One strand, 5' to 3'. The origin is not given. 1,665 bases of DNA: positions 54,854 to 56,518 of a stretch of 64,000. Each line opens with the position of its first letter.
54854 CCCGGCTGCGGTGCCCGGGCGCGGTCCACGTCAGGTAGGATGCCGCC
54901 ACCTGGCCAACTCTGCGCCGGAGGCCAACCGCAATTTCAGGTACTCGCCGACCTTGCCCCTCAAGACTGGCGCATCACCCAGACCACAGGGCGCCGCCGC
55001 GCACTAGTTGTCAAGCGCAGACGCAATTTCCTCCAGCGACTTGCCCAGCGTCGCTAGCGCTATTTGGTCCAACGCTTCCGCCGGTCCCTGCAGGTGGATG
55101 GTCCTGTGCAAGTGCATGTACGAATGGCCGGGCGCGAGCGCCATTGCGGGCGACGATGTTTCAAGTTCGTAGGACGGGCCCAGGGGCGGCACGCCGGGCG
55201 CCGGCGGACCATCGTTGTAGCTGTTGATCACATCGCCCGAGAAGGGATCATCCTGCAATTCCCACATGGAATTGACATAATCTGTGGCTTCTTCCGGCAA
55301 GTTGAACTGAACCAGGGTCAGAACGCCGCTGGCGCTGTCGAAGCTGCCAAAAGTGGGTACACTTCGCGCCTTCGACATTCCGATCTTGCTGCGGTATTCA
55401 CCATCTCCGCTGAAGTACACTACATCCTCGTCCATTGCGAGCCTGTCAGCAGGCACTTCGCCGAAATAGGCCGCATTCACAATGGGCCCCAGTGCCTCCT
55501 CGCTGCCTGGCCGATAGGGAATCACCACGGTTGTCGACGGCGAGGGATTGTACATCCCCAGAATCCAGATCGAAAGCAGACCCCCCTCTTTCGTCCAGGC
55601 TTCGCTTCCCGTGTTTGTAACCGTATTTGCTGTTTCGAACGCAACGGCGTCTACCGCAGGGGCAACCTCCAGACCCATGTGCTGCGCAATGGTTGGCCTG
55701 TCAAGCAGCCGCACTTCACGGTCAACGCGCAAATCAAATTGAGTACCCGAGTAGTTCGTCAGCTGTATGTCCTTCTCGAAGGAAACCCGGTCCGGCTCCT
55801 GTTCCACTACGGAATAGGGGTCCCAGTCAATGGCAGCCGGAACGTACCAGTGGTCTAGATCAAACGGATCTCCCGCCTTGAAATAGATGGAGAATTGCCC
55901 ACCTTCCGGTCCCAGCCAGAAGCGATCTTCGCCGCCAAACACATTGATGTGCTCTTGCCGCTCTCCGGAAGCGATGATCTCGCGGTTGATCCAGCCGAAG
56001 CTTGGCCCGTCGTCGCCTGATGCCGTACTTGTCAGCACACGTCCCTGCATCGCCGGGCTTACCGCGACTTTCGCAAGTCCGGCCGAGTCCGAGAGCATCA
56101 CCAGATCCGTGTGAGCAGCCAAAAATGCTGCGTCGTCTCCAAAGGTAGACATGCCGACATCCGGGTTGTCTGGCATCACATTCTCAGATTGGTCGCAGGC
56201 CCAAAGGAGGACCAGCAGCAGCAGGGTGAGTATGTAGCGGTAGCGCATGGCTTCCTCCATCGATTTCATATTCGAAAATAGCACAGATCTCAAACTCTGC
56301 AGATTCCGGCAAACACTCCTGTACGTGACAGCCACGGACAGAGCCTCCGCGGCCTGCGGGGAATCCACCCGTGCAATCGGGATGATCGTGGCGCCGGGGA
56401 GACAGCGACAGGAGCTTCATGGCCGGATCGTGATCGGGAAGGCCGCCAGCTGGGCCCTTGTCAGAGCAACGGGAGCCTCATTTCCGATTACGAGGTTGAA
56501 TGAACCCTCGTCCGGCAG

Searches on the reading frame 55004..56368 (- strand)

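Call 4: search_protein_families(library=pfam, proteins=[window:55004-56368:-])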
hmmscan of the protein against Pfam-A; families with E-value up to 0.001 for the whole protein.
window:55004-56368:- (454 aa): 1 family
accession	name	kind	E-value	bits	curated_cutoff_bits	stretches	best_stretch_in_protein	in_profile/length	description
PF20583.3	DUF6786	-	3e-157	523.7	27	1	75-451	2-375/376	Family of unknown function (DUF6786)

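Call 51: search_protein_families(library=ncbifam, max_evalue=0.00001, proteins=[window:55004-56368:-])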
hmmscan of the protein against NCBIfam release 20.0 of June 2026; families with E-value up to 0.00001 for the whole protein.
window:55004-56368:- (454 aa): 0 families
